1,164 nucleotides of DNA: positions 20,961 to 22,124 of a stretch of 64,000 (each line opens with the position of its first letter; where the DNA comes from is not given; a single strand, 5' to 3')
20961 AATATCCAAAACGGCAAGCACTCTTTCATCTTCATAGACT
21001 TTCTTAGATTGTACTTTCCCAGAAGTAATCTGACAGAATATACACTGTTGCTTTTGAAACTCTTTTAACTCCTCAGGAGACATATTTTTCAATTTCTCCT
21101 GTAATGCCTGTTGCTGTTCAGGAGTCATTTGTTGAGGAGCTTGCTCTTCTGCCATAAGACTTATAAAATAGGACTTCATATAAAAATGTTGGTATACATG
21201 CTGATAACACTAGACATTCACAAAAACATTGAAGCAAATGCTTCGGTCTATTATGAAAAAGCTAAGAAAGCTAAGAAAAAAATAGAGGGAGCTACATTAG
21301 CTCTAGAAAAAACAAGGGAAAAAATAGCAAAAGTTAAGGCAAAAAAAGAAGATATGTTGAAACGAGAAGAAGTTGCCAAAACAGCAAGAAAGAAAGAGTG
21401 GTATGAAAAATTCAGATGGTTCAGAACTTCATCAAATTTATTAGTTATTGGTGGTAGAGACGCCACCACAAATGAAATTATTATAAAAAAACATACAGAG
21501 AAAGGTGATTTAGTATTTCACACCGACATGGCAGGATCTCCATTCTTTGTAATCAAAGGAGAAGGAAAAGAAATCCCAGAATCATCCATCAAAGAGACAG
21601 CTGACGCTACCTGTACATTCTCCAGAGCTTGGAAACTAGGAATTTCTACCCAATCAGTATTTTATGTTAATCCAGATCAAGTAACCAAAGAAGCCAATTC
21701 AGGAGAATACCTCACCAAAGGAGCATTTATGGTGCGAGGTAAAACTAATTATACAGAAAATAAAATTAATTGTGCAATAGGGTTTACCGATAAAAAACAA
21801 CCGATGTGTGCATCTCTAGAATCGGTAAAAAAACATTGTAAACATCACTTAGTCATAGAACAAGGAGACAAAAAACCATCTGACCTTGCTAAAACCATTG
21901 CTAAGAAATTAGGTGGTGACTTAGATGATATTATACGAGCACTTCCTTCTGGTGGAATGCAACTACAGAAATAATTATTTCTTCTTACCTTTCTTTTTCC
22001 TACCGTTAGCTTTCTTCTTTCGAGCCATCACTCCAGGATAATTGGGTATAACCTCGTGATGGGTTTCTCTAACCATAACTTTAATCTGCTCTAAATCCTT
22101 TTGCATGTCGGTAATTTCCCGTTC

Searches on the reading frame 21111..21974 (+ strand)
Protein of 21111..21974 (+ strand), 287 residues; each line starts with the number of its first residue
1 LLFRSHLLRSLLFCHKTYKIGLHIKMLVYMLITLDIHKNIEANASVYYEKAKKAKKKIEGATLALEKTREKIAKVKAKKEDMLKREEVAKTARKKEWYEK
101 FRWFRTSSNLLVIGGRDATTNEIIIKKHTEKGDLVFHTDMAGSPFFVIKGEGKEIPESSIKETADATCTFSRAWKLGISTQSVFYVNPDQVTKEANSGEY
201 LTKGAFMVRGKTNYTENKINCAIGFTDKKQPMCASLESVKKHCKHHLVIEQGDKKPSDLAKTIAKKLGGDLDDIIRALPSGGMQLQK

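Call 85: search_protein_families(library=pfam, proteins=[window:21111-21974:+], max_evalue=0.01)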
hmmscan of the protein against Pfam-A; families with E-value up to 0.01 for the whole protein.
window:21111-21974:+ (287 aa): 4 families
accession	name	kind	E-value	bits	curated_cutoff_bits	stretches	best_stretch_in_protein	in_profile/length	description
PF05670.18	NFACT-R_1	-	7.5e-33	113.9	29.8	1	100-210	1-112/112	NFACT protein RNA binding domain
PF05833.16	NFACT_N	-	2.9e-07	30.1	31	1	29-89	368-428/456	NFACT N-terminal and middle domains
PF18297.6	NFACT-R_2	-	0.00032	21.2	26.9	1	102-174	2-70/104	NFACT protein RNA binding domain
PF04012.17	PspA_IM30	-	0.0037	17.3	33.9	1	38-94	94-150/220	PspA/IM30 family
